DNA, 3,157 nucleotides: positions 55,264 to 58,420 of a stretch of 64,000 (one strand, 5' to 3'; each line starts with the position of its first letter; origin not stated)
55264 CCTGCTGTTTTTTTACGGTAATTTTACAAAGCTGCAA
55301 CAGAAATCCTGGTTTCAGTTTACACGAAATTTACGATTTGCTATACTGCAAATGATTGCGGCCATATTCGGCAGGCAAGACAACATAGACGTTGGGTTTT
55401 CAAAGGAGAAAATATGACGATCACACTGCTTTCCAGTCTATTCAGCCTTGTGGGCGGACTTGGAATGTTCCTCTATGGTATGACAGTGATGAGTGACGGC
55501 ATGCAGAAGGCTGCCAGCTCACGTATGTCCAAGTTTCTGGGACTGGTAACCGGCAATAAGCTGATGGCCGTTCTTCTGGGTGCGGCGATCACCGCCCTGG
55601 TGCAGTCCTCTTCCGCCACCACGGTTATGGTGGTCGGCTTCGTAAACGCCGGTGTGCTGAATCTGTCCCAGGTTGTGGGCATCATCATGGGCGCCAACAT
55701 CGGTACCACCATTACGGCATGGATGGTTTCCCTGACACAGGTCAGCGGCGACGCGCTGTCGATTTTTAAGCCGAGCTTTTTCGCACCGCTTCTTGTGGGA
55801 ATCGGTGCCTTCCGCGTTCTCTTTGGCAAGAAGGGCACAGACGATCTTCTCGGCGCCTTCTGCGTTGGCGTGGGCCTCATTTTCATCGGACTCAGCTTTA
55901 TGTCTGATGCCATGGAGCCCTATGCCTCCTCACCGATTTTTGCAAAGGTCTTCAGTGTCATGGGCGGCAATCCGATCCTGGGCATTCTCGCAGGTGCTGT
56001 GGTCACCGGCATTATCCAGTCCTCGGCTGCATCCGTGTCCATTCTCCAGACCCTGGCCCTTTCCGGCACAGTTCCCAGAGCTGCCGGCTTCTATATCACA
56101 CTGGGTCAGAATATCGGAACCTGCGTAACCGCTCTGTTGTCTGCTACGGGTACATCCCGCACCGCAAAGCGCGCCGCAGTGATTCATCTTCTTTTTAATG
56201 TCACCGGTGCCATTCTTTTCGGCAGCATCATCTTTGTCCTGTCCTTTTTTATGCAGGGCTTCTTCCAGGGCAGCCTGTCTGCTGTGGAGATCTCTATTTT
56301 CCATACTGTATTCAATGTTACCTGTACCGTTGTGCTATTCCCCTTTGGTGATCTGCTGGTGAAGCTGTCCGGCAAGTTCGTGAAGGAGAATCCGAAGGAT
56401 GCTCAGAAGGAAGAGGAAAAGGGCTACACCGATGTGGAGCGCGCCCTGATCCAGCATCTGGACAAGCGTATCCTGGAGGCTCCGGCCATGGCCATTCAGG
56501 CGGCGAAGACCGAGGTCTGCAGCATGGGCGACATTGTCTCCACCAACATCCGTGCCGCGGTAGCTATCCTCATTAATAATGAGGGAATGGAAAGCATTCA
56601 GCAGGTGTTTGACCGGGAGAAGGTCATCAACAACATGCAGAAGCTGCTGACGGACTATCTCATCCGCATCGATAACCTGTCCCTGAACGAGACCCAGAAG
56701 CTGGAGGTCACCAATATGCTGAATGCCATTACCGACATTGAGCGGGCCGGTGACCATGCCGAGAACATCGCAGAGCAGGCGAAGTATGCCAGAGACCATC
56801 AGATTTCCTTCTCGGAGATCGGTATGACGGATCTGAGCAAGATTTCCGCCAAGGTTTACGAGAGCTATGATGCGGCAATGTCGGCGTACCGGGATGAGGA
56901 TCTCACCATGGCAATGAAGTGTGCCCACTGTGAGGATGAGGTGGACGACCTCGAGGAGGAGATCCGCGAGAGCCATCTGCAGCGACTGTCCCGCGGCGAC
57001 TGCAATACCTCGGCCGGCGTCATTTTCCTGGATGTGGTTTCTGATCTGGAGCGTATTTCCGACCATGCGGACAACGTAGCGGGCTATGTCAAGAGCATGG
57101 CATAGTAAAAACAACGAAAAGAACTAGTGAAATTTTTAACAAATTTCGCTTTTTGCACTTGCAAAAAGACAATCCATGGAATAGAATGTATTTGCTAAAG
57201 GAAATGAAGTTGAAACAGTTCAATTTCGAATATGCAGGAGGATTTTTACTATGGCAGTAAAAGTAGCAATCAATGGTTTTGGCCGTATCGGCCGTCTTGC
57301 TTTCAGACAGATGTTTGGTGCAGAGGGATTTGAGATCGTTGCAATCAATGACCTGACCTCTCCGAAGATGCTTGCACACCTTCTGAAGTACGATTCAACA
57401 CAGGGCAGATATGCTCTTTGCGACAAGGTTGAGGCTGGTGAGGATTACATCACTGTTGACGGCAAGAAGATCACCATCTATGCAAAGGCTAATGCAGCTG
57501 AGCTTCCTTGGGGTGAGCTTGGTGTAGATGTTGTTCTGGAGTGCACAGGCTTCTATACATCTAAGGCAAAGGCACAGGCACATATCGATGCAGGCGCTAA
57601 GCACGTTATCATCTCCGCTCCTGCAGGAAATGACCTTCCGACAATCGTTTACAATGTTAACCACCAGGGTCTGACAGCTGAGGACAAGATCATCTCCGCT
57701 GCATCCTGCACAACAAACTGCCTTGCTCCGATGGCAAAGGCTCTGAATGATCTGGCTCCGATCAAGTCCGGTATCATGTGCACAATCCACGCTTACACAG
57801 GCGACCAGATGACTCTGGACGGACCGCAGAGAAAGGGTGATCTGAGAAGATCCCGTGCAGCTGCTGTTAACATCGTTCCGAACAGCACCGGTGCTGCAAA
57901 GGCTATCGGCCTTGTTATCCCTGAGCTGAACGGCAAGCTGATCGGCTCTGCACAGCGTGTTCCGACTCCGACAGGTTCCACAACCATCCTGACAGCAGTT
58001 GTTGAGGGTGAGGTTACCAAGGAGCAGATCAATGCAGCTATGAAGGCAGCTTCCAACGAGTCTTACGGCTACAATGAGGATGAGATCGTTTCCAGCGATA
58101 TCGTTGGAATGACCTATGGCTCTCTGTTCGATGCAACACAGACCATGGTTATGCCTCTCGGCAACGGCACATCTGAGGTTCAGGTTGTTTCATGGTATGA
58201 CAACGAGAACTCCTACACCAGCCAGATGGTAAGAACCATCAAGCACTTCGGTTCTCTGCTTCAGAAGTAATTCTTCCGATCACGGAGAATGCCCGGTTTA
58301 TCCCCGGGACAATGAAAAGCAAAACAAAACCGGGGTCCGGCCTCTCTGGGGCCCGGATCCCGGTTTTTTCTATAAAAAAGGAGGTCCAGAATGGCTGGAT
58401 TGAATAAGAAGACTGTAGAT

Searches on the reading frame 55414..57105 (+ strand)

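Call 54: search_protein_families(library=pfam, proteins=[window:55414-57105:+], max_evalue=0.001)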
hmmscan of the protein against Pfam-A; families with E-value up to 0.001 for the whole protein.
window:55414-57105:+ (563 aa): 3 families
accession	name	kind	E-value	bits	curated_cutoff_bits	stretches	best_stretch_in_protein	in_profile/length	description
PF02690.20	Na_Pi_cotrans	-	1.3e-54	184.4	29.1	2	18-164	1-136/137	Na+/Pi-cotransporter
PF01895.24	PhoU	-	3.2e-29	101.6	23.5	2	475-558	2-88/89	PhoU domain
PF01865.21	PhoU_div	-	7.4e-05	22.6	24.4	1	442-560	87-209/214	Protein of unknown function DUF47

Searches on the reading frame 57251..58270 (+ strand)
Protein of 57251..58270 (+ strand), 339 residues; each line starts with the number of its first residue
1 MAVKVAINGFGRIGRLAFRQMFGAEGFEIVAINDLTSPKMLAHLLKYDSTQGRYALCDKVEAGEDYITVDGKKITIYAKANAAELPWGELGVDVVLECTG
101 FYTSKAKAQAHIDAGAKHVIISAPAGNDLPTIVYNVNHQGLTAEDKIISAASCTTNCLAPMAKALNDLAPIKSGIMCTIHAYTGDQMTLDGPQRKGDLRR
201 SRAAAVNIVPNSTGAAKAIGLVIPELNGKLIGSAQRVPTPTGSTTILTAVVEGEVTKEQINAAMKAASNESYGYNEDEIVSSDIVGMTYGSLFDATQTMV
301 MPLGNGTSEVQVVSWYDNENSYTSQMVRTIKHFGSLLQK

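Call 54: search_protein_families(library=pfam, proteins=[window:57251-58270:+], max_evalue=0.001)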
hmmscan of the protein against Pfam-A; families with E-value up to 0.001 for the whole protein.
window:57251-58270:+ (339 aa): 2 families
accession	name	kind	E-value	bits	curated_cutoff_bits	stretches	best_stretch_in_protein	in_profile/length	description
PF02800.25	Gp_dh_C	-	8.8e-53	178.5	24.4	1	158-316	1-158/158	Glyceraldehyde 3-phosphate dehydrogenase, C-terminal domain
PF00044.30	Gp_dh_N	-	5.1e-36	123.4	31.7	1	3-105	1-101/101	Glyceraldehyde 3-phosphate dehydrogenase, NAD binding domain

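Call 63: find_homologous_proteins(query=window:57251-58270:+, max_evalue=1e-50)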
Query window:57251-58270:+ (339 aa): 8000 proteins with E <= 1e-50 among 8000 candidates; the best 120 are listed.
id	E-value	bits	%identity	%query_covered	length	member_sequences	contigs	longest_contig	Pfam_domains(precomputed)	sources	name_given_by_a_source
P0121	1.9e-269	909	94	76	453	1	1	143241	PF02800.26,PF00044.31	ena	-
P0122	5.8e-249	842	89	73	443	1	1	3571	PF02800.26,PF00044.31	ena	-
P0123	1.3e-242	821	93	63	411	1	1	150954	PF02800.26,PF00044.31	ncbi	-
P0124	1.0e-229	779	84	88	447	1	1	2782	PF02800.26,PF00044.31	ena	-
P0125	3.5e-216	734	87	94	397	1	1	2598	PF02800.26,PF00044.31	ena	-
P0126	4.7e-209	711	77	99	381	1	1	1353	PF02800.26,PF00044.31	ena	-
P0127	8.0e-208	707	86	99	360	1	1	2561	PF02800.26,PF00044.31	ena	-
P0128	3.8e-206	701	94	99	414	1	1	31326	PF02800.26,PF00044.31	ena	-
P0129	1.4e-205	700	93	100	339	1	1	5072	PF02800.26,PF00044.31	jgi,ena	-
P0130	2.2e-205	699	88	99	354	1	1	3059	PF02800.26,PF00044.31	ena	-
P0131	3.6e-205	698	93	100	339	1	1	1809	PF02800.26,PF00044.31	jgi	jgi:glyceraldehyde 3-phosphate dehydrogenase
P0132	1.6e-204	696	92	100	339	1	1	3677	PF02800.26,PF00044.31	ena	-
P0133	4.2e-204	695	92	100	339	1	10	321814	PF02800.26,PF00044.31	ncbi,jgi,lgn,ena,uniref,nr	ncbi:type I glyceraldehyde-3-phosphate dehydrogenase [Oribacterium sp. NK2B42]|uniref:type I glycera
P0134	9.8e-204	694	92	100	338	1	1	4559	PF02800.26,PF00044.31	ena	-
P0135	1.0e-203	693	92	100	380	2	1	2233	PF02800.26,PF00044.31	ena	-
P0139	2.1e-203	692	93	99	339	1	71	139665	PF02800.26,PF00044.31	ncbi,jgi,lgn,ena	jgi:glyceraldehyde 3-phosphate dehydrogenase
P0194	5.7e-202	688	92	99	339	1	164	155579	PF02800.26,PF00044.31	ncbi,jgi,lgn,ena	jgi:glyceraldehyde 3-phosphate dehydrogenase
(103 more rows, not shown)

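Call 64: find_encoding_contigs(protein=P0133, flank=400, max_places=3)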
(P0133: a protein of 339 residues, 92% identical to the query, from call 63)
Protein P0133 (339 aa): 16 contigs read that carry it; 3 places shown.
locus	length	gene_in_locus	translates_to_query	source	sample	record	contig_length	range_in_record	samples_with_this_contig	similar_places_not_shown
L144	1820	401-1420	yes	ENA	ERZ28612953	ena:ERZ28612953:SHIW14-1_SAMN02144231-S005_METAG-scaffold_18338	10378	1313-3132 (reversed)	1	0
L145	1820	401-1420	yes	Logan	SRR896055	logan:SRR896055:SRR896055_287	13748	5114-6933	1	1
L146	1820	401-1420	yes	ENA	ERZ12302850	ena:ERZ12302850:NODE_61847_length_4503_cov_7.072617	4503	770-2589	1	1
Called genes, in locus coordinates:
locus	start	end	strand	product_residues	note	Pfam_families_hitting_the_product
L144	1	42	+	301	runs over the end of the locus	PF01520:Amidase_3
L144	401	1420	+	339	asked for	PF00044:Gp_dh_N, PF02800:Gp_dh_C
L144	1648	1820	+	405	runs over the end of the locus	PF00162:PGK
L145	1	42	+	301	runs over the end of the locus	PF01520:Amidase_3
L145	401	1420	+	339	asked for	PF00044:Gp_dh_N, PF02800:Gp_dh_C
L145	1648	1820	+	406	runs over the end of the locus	PF00162:PGK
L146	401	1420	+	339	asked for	PF00044:Gp_dh_N, PF02800:Gp_dh_C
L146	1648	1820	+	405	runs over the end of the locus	PF00162:PGK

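Call 65: find_encoding_contigs(protein=P0194, flank=400, max_places=3)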
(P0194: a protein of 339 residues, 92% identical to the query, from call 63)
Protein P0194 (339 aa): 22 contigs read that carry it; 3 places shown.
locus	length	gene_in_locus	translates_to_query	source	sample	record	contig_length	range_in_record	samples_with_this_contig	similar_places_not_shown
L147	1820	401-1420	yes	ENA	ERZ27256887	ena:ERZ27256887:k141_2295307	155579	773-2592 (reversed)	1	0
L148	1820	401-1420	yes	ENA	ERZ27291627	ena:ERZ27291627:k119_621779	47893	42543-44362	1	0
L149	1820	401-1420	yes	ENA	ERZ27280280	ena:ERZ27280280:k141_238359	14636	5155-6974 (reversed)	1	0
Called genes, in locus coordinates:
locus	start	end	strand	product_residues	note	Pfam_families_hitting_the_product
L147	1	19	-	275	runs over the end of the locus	PF02811:PHP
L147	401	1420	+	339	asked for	PF00044:Gp_dh_N, PF02800:Gp_dh_C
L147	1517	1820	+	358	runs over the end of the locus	?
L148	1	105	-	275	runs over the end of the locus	PF02811:PHP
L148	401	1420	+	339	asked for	PF00044:Gp_dh_N, PF02800:Gp_dh_C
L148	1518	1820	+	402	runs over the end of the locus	PF00162:PGK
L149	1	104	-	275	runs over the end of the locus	PF02811:PHP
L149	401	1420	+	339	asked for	PF00044:Gp_dh_N, PF02800:Gp_dh_C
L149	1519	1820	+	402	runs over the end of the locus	PF00162:PGK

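Call 66: find_encoding_contigs(protein=P0139, flank=400, max_places=3)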
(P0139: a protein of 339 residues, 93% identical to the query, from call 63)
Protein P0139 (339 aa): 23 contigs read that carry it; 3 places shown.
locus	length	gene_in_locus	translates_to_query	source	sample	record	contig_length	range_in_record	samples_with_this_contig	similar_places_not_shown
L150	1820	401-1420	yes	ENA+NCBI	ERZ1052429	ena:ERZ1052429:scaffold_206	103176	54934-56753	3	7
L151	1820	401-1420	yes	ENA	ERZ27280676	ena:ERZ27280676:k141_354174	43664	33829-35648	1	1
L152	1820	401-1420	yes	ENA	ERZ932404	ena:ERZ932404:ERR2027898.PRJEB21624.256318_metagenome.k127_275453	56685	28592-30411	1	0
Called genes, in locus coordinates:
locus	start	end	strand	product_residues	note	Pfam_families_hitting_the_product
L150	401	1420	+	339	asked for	PF00044:Gp_dh_N, PF02800:Gp_dh_C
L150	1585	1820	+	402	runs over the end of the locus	PF00162:PGK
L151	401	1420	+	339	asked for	PF00044:Gp_dh_N, PF02800:Gp_dh_C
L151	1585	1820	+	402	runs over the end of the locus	PF00162:PGK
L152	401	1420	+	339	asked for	PF00044:Gp_dh_N, PF02800:Gp_dh_C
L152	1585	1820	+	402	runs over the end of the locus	PF00162:PGK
